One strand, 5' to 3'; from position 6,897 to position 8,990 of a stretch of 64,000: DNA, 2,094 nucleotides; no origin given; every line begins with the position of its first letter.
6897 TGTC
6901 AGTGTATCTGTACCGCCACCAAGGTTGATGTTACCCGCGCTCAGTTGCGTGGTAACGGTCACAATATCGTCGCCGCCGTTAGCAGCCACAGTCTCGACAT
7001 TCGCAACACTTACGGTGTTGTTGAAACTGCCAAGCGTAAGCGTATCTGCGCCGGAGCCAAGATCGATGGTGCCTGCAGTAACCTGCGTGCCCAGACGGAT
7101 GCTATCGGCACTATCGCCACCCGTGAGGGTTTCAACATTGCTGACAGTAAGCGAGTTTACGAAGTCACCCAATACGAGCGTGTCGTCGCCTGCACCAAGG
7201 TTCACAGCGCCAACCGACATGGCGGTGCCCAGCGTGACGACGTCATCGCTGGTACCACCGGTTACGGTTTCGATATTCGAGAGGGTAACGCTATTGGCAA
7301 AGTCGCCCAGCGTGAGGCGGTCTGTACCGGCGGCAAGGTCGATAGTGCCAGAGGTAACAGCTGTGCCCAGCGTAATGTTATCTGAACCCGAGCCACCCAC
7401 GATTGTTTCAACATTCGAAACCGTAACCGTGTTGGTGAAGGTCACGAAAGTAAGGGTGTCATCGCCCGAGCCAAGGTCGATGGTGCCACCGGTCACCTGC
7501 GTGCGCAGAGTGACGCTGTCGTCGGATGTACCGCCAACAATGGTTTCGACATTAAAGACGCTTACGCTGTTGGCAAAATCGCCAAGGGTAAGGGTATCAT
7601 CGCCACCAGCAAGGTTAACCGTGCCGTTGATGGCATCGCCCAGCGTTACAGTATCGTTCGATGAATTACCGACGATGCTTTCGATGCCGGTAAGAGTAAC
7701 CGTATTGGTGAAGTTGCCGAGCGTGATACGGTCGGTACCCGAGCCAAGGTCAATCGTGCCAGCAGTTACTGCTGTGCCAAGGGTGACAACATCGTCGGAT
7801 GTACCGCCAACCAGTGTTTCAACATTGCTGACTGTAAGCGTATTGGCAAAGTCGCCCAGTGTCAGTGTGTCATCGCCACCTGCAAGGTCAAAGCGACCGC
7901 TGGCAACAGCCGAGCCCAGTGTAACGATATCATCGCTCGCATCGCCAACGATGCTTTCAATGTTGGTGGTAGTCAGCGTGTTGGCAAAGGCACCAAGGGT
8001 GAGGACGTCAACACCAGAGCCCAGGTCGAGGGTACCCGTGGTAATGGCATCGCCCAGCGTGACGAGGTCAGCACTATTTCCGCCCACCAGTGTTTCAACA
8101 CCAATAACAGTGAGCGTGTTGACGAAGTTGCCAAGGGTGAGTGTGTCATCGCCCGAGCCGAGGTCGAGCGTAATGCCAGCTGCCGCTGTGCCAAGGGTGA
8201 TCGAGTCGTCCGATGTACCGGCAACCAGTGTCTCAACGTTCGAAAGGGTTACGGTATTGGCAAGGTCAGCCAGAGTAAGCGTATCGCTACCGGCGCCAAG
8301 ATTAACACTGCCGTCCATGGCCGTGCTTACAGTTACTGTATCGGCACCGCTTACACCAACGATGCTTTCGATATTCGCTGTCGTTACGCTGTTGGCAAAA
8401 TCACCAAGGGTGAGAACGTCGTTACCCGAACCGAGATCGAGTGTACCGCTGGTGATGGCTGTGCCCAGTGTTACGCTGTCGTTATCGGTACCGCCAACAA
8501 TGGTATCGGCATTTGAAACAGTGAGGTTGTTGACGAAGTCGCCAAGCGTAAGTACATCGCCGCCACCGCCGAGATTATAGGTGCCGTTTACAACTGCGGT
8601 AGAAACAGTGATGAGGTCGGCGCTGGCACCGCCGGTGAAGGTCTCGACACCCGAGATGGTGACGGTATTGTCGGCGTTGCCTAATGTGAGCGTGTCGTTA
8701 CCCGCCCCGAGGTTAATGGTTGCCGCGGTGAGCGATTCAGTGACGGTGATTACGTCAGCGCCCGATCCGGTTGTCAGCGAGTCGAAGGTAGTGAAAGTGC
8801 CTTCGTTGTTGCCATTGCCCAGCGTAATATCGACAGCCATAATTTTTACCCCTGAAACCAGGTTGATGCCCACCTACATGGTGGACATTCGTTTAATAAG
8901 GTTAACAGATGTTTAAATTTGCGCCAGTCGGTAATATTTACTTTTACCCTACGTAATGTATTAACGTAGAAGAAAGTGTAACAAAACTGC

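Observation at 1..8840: Giant (>2,940 aa, incomplete) protein built from about 60 tandem 48-aa repeats; real gene is on the minus strand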

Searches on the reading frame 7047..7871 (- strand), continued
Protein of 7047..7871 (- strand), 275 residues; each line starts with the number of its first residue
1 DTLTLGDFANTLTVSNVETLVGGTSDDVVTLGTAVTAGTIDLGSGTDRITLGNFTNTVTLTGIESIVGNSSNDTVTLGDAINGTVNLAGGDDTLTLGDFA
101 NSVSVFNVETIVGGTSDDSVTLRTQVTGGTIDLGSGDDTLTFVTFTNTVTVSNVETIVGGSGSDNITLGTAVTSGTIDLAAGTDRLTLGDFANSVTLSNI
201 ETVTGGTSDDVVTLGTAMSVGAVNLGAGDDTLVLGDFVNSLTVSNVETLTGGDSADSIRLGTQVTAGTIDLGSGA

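Call 80: search_solved_structures(query=L030:7810-9744:+, max_evalue=0.001)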
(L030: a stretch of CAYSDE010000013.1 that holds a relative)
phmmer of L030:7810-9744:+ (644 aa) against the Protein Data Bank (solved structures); distinct sequences matched with E-value up to 0.001: 35.
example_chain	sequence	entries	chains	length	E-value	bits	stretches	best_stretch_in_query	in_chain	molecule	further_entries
7usl_C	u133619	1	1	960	2.8e-53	184.9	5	176-279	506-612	Bifunctional hemolysin-adenylate cyclase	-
7rah_E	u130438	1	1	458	2.8e-34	122.1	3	176-327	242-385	Bifunctional adenylate cyclase toxin/hemolysin CyaA,Bifunctional adenylate cyclase toxin/h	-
6sus_A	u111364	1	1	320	8.2e-22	80.9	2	127-281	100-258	Bifunctional hemolysin/adenylate cyclase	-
9p6c_A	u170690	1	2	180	9.5e-13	51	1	183-281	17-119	Hemolysin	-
9p0c_A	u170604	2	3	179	5.6e-12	48.4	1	183-280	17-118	Hemolysin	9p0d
2agm_A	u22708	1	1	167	3.7e-11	45.7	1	494-588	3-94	Poly(beta-D-mannuronate) C5 epimerase 4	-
2ml3_A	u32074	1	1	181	5.1e-11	45.2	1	500-644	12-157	Poly(beta-D-mannuronate) C5 epimerase 6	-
2ml1_A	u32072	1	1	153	6.3e-11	44.9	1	491-643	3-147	Poly(beta-D-mannuronate) C5 epimerase 6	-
5cvw_A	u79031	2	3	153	2.7e-10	42.9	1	226-322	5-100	Bifunctional hemolysin/adenylate cyclase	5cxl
2z8x_A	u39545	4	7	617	1.7e-09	40.2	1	252-441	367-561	Lipase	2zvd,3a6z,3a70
2zj6_A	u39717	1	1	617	1.7e-09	40.2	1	252-441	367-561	Lipase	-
2zj7_A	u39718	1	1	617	1.8e-09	40.2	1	252-441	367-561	Lipase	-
2z8z_A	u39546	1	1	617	2e-09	40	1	252-441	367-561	Lipase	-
2ml2_A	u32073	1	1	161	3.8e-09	39.1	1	501-643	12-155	Poly(beta-D-mannuronate) C5 epimerase 6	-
1g9k_A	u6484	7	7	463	4.2e-08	35.6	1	476-627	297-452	SERRALYSIN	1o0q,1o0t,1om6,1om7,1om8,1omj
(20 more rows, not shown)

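Call 81: search_solved_structures(query=L030:3335-6130:+, max_evalue=0.001)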
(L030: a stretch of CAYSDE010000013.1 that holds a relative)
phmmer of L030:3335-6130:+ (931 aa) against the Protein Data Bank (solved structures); distinct sequences matched with E-value up to 0.001: 28.
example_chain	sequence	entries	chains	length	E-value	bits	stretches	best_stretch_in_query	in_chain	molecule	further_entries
2fsf_A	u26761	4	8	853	2e-290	969.1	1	28-858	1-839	Preprotein translocase secA subunit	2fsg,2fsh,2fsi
6s0k_h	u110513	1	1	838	1.3e-289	966.5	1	20-844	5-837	Protein translocase subunit SecA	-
2vda_A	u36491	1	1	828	3.6e-289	965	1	28-844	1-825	TRANSLOCASE SUBUNIT SECA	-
6gox_A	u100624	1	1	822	1.8e-287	959.4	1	33-844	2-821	Protein translocase subunit SecA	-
1nkt_A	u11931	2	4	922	1.6e-252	843.8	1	23-870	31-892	Preprotein translocase secA 1 subunit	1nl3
1m6n_A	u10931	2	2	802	8.3e-242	808.3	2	33-524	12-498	Preprotein translocase secA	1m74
3iqm_A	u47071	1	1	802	1.9e-241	807.1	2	33-524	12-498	Protein translocase subunit secA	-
3jv2_A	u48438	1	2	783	3.8e-241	806.1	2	33-524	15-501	Protein translocase subunit SecA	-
2ibm_A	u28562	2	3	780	4.2e-241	806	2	33-524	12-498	Preprotein translocase secA subunit | Protein translocase subunit SecA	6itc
1tf2_A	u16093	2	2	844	5.8e-241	805.5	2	33-524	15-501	Preprotein translocase secA subunit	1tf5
3dl8_A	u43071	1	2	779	1.2e-240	804.5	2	33-524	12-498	Protein translocase subunit secA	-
7xha_A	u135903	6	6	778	2.1e-240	803.7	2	33-524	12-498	Protein translocase subunit SecA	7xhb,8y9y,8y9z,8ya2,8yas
3iqy_A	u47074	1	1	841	4.5e-240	802.6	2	33-524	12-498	Protein translocase subunit secA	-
8ya0_A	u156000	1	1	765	8.5e-240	801.7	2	36-524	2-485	Protein translocase subunit SecA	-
2ipc_A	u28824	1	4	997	1.7e-239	800.7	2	23-478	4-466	Preprotein translocase SecA subunit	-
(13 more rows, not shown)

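Call 82: search_solved_structures(query=L005:4100-5452:-, max_evalue=0.001)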
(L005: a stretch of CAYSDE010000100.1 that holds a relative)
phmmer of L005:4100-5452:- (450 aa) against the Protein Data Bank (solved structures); distinct sequences matched with E-value up to 0.001: 71 (the best 60 are shown).
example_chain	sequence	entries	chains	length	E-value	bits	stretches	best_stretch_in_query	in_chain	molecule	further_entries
2hjg_A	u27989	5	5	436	8.4e-96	324.9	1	5-437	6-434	GTP-binding protein engA | GTPase Der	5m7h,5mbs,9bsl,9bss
4dcs_A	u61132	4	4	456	9.9e-96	324.6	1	5-437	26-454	GTP-BINDING PROTEIN ENGA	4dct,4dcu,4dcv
9bs0_W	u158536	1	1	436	1.2e-95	324.4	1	5-437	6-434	GTPase Der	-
3j8g_X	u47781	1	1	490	4.7e-92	312.5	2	163-444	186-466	GTPase Der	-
6xrs_A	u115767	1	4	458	1.2e-88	301.3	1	4-444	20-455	GTPase Der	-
5dn8_A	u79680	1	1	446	7.2e-87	295.4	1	5-445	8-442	GTPase Der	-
1mky_A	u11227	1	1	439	6.3e-78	265.9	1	5-437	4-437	Probable GTP-binding protein engA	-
6yxx_EA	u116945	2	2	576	4.5e-49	170.9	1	4-434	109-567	mt-EngA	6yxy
7am2_BU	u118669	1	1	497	5.5e-49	170.6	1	4-434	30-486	GTPase Der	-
7aoi_XL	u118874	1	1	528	6e-49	170.4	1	4-433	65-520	GTP-binding protein, putative,mt-EngA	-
5x4b_A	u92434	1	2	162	6e-39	137.5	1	5-159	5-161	GTPase Der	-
2dyk_A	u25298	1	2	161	3.3e-33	118.6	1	4-158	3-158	GTP-binding protein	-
1xzp_A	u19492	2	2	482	5.1e-24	88.3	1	178-346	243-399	Probable tRNA modification GTPase trmE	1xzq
3gee_A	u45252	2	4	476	2e-17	66.6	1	179-348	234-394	tRNA modification GTPase mnmE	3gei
3geh_A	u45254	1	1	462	7e-17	64.8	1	4-123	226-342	tRNA modification GTPase mnmE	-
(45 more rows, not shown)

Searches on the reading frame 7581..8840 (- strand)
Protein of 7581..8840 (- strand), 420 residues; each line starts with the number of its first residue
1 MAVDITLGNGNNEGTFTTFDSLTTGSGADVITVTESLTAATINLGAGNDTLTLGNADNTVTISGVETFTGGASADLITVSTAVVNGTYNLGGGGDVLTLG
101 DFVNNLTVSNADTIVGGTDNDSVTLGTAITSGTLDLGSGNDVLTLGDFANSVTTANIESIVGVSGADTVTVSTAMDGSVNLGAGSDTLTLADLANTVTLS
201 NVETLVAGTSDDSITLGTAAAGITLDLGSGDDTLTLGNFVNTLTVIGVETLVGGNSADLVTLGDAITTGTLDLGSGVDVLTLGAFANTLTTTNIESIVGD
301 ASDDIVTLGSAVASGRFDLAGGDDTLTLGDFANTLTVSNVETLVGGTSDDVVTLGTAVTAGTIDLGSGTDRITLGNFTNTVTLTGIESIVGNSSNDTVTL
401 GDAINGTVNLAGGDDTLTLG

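Call 13: find_homologous_proteins(query=window:7581-8840:-, max_evalue=0.00001)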
Query window:7581-8840:- (420 aa): 67 proteins with E <= 0.00001 among 8000 candidates.
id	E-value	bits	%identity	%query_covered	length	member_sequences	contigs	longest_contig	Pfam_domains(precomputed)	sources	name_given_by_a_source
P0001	4.5e-65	239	47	62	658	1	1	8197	PF00648.28,PF00353.26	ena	-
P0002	1.3e-54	204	48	67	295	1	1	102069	PF00353.26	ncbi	-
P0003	2.7e-48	184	48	62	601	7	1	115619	PF08548.18,PF00648.28,PF11378.14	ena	-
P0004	2.4e-47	180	47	53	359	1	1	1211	PF00353.26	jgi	jgi:Ca2+-binding RTX toxin-like protein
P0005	3.3e-46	177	52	52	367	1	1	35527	PF00353.26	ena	-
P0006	8.9e-45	172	39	69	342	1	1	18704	-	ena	-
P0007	1.5e-42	165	47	39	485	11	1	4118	PF00648.28,PF00353.26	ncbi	ncbi:MAG: C2 family cysteine protease [Acetobacteraceae bacterium]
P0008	1.9e-39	154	40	45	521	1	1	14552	-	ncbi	-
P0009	2.6e-39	154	34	76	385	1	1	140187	-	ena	-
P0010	6.0e-37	146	51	45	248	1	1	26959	-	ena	-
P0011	1.5e-34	138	37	95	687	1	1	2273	-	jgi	jgi:hypothetical protein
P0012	2.0e-33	135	49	46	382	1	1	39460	-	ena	-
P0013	5.2e-33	133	40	70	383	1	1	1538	PF00353.26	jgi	jgi:Ca2+-binding RTX toxin-like protein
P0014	1.2e-32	132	49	48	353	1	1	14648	PF00353.26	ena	-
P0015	1.3e-31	129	50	53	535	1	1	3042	-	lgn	-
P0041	6.6e-20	90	50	35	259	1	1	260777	-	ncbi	ncbi:MAG: type I secretion C-terminal target domain-containing protein, partial [Geminicoccaceae bac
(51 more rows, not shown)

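Call 43: find_encoding_contigs(protein=P0041, flank=10000, max_places=2)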
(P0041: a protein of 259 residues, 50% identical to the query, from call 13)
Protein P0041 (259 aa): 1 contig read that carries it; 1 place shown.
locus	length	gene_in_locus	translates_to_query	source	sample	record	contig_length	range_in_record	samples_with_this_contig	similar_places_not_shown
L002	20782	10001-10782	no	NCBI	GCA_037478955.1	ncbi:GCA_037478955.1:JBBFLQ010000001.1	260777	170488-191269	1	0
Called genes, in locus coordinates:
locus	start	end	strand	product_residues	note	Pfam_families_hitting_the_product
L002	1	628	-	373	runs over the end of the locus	PF05222:AlaDh_PNT_N, PF01262:AlaDh_PNT_C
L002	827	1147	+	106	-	PF13467:RHH_4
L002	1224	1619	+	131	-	PF00903:Glyoxalase, PF13669:Glyoxalase_4, PF22677:Ble-like_N (weak), PF18029:Glyoxalase_6 (weak)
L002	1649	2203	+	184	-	-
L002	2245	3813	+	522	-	PF00732:GMC_oxred_N, PF05199:GMC_oxred_C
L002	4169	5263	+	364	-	PF01571:GCV_T, PF08669:GCV_T_C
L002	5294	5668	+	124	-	PF01597:GCV_H, PF00364:Biotin_lipoyl (weak)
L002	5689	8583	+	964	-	PF02347:GDC-P, PF00266:Aminotran_5 (faint), PF02347:GDC-P, PF01212:Beta_elim_lyase (weak), PF21478:GcvP2_C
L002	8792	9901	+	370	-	-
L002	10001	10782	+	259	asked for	-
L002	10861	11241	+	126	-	PF19662:DUF6165, PF14063:DUF4254 (faint)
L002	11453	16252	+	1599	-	PF00515:TPR_1 (faint), PF07719:TPR_2 (faint), PF13432:TPR_16, PF14559:TPR_19 (weak), PF23914:TPR_CcmH_CycH (weak), PF13414:TPR_11 (weak), PF13432:TPR_16, PF14559:TPR_19 (weak), +13 more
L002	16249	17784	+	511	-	PF13174:TPR_6 (faint), PF13432:TPR_16 (weak), PF13432:TPR_16, PF00515:TPR_1 (weak), PF13181:TPR_8 (weak), PF13432:TPR_16 (weak), PF23914:TPR_CcmH_CycH (weak), PF07719:TPR_2 (weak), +11 more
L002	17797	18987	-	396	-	PF00534:Glycos_transf_1, PF13692:Glyco_trans_1_4, PF20706:GT4-conflict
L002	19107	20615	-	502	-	PF00149:Metallophos, PF02872:5_nucleotid_C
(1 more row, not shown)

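Call 44: find_encoding_contigs(protein=P0002, flank=10000, max_places=2)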
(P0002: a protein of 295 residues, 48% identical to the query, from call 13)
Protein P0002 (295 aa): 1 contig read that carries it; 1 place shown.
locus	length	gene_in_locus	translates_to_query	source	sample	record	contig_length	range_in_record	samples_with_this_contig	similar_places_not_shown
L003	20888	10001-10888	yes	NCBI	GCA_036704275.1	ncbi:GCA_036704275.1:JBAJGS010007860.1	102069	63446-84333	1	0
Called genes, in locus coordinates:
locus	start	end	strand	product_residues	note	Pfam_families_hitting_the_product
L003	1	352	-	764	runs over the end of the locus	PF22666:Glyco_hydro_2_N2, PF17753:Ig_mannosidase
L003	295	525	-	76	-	-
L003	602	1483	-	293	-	PF13194:DUF4010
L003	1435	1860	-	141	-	PF02308:MgtC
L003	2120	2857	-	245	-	PF00672:HAMP (weak), PF00512:HisKA (weak), PF02518:HATPase_c (weak)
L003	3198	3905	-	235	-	PF00072:Response_reg, PF00486:Trans_reg_C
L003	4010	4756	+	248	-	-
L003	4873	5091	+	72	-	-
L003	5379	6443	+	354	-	-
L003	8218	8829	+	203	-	-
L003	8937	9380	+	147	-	-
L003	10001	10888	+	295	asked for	PF00353:HemolysinCabind (faint)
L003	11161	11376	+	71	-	-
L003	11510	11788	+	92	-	-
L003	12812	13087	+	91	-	-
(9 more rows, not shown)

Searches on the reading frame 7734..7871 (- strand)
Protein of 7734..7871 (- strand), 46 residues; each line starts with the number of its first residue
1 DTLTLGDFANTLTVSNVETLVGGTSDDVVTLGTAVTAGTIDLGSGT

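Call 45: search_protein_representatives(alignment_id=A1)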
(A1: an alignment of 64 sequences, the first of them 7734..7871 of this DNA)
Query: 64 sequences, 46 profile positions. Proteins with E-value up to 0.001 (for the whole library): 696; up to 1e-10: 389; up to 1e-30: 103. The best 150 are listed.
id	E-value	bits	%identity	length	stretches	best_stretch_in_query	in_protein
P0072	1.8e-258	850.5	-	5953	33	1-45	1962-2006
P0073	1.2e-162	543.8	-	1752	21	1-45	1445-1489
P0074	4.1e-137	462.1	-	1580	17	1-45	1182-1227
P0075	7.8e-136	457.9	-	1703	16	1-46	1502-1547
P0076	3.8e-122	414.2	-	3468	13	1-46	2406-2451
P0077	2.3e-113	386.1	-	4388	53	1-34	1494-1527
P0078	9.7e-105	358.4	-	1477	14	1-45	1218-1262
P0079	1.2e-103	355.0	-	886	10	1-46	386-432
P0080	1.7e-96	332.1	-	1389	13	1-45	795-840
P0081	3.1e-94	324.8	-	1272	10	1-46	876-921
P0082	3.3e-90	311.9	-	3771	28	4-35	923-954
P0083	4.9e-83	288.9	-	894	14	1-45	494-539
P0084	3.2e-79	276.7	-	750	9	1-46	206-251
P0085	4.8e-76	266.6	-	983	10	1-45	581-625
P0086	1.2e-68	242.8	-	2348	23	1-41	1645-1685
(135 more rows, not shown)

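Call 52: search_protein_families(library=pfam, proteins=[P0073, P0074, P0075, P0076], max_evalue=0.001)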
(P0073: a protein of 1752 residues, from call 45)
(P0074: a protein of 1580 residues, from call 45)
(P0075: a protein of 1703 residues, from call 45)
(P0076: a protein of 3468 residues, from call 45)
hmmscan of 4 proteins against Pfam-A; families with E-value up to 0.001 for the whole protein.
P0073 (1752 aa): 2 families
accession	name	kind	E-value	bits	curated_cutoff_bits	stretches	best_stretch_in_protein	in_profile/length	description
PF08548.17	Peptidase_M10_C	-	2.8e-08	34.2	20.7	1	1623-1740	86-185/193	Peptidase M10 serralysin C terminal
PF00353.25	HemolysinCabind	-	6.7e-05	23.2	23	1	1623-1655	2-34/36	RTX calcium-binding nonapeptide repeat (4 copies)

P0074 (1580 aa): 1 family
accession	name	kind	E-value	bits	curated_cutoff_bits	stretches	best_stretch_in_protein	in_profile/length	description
PF00353.25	HemolysinCabind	-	2.6e-05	24.5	23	1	1457-1490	2-35/36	RTX calcium-binding nonapeptide repeat (4 copies)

P0075 (1703 aa): 3 families
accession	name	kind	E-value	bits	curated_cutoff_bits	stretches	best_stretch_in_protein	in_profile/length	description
PF00353.25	HemolysinCabind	-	4.4e-10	39.8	23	0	692-726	2-36/36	RTX calcium-binding nonapeptide repeat (4 copies)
PF04773.18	FecR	-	0.0001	23.1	24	1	137-235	3-92/97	FecR protein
PF19005.6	DUF5734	-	0.00058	20.5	27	0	1171-1208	22-59/83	Domain of unknown function (DUF5734)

P0076 (3468 aa): 4 families
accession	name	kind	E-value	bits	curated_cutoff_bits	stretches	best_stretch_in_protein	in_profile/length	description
PF00353.25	HemolysinCabind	-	2e-32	111.2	23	8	2493-2528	1-36/36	RTX calcium-binding nonapeptide repeat (4 copies)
PF16184.11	Cadherin_3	-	4.3e-23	81.8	25.5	1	1267-1371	1-105/106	Cadherin-like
PF17963.7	Big_9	-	4.7e-12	47.1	23.6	1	1170-1258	1-88/89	Bacterial Ig domain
PF17892.7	Cadherin_5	-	2e-09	37.6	26.5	1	1169-1260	1-97/98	Cadherin-like domain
